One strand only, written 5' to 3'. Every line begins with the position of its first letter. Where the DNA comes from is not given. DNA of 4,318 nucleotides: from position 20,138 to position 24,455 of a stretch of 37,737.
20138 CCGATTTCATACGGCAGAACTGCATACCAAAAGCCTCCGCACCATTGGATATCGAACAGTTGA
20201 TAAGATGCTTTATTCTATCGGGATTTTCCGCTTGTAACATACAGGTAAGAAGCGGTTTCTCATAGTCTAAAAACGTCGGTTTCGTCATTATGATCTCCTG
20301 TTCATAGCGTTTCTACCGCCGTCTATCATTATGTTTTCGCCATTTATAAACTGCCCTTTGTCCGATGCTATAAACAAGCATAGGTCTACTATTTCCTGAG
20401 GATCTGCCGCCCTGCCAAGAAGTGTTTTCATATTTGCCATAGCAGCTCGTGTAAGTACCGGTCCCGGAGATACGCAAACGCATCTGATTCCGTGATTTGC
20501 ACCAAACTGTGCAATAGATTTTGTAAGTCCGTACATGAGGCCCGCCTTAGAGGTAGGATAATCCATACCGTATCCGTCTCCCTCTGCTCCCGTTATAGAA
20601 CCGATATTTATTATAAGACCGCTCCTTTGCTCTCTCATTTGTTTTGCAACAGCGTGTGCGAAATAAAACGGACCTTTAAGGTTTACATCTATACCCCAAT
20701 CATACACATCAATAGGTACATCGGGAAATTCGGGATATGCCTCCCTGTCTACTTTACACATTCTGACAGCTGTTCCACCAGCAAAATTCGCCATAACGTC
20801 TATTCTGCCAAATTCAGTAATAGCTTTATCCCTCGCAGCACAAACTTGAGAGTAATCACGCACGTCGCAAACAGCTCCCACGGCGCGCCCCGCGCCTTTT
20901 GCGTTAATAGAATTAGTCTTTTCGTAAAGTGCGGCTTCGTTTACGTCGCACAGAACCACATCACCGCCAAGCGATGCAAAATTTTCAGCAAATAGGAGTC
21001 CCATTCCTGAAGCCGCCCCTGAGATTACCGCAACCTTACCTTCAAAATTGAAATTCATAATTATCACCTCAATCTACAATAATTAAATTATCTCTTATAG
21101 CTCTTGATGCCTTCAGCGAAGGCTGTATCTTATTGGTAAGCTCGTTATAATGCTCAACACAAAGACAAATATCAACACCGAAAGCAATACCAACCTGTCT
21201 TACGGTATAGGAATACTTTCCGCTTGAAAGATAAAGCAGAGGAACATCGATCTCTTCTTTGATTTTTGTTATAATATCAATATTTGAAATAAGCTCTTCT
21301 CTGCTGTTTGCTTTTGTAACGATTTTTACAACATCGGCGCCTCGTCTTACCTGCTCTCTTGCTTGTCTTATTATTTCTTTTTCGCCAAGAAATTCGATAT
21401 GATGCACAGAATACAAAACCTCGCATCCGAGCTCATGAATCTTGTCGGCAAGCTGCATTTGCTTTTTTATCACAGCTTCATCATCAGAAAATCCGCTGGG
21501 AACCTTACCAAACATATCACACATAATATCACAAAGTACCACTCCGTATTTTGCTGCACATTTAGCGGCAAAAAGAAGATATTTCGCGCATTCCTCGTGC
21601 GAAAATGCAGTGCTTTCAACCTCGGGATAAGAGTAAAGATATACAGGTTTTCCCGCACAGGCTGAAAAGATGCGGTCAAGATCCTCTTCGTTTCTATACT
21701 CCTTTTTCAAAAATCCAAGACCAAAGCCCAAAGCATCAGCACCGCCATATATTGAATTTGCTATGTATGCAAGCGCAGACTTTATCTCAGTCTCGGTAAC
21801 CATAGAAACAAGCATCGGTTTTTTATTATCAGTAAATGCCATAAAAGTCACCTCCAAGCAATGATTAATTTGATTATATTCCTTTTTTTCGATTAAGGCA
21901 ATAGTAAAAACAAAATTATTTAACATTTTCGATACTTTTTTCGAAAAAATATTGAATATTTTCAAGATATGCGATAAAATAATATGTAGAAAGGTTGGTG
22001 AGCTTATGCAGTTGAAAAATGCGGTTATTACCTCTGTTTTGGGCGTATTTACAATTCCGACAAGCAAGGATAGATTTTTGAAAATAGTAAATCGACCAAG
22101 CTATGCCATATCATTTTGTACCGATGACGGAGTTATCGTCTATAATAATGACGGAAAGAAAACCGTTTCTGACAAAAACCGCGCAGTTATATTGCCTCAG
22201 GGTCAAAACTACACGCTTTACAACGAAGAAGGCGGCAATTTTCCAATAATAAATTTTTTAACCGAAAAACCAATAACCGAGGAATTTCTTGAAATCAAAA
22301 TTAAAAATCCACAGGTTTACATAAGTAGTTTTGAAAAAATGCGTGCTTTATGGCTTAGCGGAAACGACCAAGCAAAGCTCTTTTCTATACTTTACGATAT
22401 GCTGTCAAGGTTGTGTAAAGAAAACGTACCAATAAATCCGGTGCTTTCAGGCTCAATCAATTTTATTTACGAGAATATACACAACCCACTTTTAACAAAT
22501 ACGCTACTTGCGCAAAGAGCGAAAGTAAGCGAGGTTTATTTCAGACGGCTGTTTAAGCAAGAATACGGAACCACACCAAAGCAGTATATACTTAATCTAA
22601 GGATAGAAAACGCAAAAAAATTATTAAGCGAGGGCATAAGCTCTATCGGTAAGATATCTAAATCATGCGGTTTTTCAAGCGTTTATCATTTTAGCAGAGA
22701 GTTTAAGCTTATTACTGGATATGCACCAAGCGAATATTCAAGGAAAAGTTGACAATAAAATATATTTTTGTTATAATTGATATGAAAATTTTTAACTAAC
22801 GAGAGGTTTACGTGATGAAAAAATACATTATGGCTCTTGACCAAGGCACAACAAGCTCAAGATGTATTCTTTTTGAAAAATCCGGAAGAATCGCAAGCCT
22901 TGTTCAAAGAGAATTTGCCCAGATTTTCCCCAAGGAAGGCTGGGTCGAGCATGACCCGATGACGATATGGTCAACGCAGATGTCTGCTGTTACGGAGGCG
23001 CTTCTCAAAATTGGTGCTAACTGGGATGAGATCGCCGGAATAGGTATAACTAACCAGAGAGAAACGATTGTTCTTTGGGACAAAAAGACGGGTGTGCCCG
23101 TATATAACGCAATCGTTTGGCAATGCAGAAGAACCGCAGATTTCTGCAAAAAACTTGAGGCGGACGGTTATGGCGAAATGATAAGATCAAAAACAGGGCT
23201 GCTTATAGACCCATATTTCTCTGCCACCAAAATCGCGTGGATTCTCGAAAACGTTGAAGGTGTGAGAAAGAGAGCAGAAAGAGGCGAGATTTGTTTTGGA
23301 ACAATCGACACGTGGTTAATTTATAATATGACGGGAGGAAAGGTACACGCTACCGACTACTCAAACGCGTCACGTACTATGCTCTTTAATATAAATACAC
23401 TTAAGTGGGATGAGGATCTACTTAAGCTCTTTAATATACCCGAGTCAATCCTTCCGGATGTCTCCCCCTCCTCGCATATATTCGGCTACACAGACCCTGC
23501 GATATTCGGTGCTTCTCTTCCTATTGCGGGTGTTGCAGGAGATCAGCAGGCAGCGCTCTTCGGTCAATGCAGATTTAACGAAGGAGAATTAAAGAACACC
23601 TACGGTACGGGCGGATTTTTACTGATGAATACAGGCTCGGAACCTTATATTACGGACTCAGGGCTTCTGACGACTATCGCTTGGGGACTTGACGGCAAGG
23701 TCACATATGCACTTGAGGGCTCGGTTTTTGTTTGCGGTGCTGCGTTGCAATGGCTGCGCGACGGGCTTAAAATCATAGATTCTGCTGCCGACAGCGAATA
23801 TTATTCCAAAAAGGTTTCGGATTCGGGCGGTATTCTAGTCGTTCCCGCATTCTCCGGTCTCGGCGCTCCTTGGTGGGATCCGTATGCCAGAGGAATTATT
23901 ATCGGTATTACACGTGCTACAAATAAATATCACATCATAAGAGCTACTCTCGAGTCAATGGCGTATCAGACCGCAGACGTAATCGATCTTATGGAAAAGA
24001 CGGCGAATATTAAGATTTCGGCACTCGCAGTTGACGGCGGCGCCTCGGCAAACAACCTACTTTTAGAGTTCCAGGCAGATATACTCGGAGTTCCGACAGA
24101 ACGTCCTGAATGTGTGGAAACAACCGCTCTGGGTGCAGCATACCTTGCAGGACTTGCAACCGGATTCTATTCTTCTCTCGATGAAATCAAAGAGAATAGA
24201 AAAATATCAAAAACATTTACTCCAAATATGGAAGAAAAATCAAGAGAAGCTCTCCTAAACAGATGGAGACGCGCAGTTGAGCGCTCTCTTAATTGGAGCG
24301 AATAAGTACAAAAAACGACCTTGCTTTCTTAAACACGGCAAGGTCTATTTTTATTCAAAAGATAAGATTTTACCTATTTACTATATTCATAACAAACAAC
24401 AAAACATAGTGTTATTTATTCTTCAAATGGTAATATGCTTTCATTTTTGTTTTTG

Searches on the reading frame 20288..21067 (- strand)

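Call 65: search_protein_families(library=pfam, proteins=[window:20288-21067:-], max_evalue=0.00001)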
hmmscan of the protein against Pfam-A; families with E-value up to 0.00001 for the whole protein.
window:20288-21067:- (259 aa): 2 families
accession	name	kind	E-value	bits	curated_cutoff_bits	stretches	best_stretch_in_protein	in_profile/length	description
PF13561.12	adh_short_C2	-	4.7e-42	144.6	27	1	17-252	1-235/236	Enoyl-(Acyl carrier protein) reductase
PF00106.31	adh_short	-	5.8e-39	134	26.6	1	11-212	1-190/195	short chain dehydrogenase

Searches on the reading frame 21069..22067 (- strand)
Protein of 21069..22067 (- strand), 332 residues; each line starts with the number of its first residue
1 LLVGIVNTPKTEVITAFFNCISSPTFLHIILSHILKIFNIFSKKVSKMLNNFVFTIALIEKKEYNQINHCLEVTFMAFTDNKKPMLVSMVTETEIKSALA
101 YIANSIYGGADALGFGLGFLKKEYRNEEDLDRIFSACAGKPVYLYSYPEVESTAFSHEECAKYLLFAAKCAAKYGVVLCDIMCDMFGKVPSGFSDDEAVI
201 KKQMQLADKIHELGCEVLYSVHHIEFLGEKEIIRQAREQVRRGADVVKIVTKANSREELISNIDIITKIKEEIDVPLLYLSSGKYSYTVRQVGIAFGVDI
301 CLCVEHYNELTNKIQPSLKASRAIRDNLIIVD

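Call 65: search_protein_families(library=pfam, proteins=[window:21069-22067:-], max_evalue=0.00001)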
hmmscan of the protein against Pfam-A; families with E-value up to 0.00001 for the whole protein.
window:21069-22067:- (332 aa): 1 family
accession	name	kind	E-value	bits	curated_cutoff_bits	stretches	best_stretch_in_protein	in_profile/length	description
PF01487.21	DHquinase_I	-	2.3e-08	34.9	22.2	1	93-297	7-202/230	Type I 3-dehydroquinase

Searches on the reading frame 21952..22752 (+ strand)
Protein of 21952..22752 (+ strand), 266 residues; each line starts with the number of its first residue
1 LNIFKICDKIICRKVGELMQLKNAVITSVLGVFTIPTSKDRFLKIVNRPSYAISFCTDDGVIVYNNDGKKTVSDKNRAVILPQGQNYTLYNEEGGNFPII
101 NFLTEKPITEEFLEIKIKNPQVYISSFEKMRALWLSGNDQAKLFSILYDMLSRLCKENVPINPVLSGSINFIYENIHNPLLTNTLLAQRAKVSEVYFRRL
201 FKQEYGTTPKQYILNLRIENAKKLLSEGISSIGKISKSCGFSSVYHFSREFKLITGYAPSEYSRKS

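Call 65: search_protein_families(library=pfam, proteins=[window:21952-22752:+], max_evalue=0.00001)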
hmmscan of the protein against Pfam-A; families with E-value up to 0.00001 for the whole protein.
window:21952-22752:+ (266 aa): 2 families
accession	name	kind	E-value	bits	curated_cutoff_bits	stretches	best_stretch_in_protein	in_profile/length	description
PF12833.13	HTH_18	-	8.4e-23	80.9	33.6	1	186-264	1-79/80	Helix-turn-helix domain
PF00165.29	HTH_AraC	-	2.6e-17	62.9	26.6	2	231-262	10-40/42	Bacterial regulatory helix-turn-helix proteins, AraC family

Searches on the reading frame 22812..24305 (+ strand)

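Call 65: search_protein_families(library=pfam, proteins=[window:22812-24305:+], max_evalue=0.00001)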
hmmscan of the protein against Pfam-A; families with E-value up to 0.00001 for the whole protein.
window:22812-24305:+ (497 aa): 2 families
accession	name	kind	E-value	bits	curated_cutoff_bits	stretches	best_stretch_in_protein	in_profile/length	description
PF00370.27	FGGY_N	-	9.6e-81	271.4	28.8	1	5-251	1-245/245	FGGY family of carbohydrate kinases, N-terminal domain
PF02782.22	FGGY_C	-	1.2e-44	152.9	27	1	261-449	2-197/198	FGGY family of carbohydrate kinases, C-terminal domain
